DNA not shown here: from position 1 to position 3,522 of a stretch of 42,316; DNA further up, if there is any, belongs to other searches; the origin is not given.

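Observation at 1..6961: Candidate undescribed cell-surface module: two tandem giant paralogs (FN3 array + paired beta-sandwich + caspase-fold domain) plus a PKD lipoprotein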

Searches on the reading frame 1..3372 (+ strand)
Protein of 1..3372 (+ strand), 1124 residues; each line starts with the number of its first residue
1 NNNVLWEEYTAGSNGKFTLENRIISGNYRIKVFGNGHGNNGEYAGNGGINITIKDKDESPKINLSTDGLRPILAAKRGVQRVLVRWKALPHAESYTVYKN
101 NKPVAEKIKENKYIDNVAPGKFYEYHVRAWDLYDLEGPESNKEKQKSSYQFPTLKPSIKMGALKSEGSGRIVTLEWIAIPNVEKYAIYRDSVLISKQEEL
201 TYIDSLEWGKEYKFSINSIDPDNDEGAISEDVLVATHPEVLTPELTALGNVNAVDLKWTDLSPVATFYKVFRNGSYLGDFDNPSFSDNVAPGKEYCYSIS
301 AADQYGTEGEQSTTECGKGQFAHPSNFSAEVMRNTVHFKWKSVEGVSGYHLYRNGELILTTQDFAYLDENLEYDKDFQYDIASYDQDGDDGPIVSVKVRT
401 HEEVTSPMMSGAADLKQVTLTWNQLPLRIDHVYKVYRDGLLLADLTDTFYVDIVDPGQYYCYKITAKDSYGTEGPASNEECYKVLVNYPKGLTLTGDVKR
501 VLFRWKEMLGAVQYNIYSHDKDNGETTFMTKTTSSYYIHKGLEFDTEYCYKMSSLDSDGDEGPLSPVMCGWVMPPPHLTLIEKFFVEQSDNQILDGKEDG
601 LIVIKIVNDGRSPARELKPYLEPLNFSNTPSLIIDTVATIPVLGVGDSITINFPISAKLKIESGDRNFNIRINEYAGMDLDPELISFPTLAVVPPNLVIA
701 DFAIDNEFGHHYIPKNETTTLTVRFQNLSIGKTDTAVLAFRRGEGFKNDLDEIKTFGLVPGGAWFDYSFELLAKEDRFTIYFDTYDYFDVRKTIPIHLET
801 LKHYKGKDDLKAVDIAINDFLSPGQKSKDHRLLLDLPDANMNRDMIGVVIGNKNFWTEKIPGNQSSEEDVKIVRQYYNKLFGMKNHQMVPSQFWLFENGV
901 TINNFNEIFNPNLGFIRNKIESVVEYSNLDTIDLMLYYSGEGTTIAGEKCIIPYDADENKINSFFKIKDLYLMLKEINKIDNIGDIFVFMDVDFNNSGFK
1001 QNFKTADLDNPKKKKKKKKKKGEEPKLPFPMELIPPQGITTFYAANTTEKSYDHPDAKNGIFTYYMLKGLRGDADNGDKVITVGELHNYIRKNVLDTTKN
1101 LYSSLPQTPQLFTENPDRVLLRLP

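Call 6: search_protein_families(library=pfam, proteins=[window:1-3372:+], max_evalue=0.1)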
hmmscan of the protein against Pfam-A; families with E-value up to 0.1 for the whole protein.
window:1-3372:+ (1124 aa): 5 families
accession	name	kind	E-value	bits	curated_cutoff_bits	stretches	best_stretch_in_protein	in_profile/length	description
PF00656.27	Peptidase_C14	-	9.5e-09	35.7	21.4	1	848-1113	5-225/233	Caspase domain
PF09294.16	Interfer-bind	-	1.7e-08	35.1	21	1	506-569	36-100/104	Interferon-alpha/beta receptor, fibronectin type III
PF21910.2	GH85_C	-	0.0033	18.3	27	0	502-539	20-57/95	GH85 endohexosaminidases, C-terminal domain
PF16794.11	fn3_4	-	0.014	15.8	27.1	0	453-478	75-100/103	Fibronectin-III type domain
PF19433.5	NDNF_C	-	0.098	12.5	26.5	0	145-197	45-97/175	Neuron-derived Neurotrophic Factor C-terminal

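Call 7: search_protein_families(library=ncbifam, proteins=[window:1-3372:+], max_evalue=0.1)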
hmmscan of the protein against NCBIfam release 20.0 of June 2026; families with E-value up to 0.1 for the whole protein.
window:1-3372:+ (1124 aa): 2 families
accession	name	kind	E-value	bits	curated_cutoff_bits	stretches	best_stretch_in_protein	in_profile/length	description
NF041611.1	exoglucan_CbhB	equivalog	3.5e-08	32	1950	3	237-422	705-904/997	exoglucanase CbhB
NF047832.1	caspase_w_EACC1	subfamily_domain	9e-05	22.1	140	1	1034-1094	148-208/211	caspase, EACC1-associated type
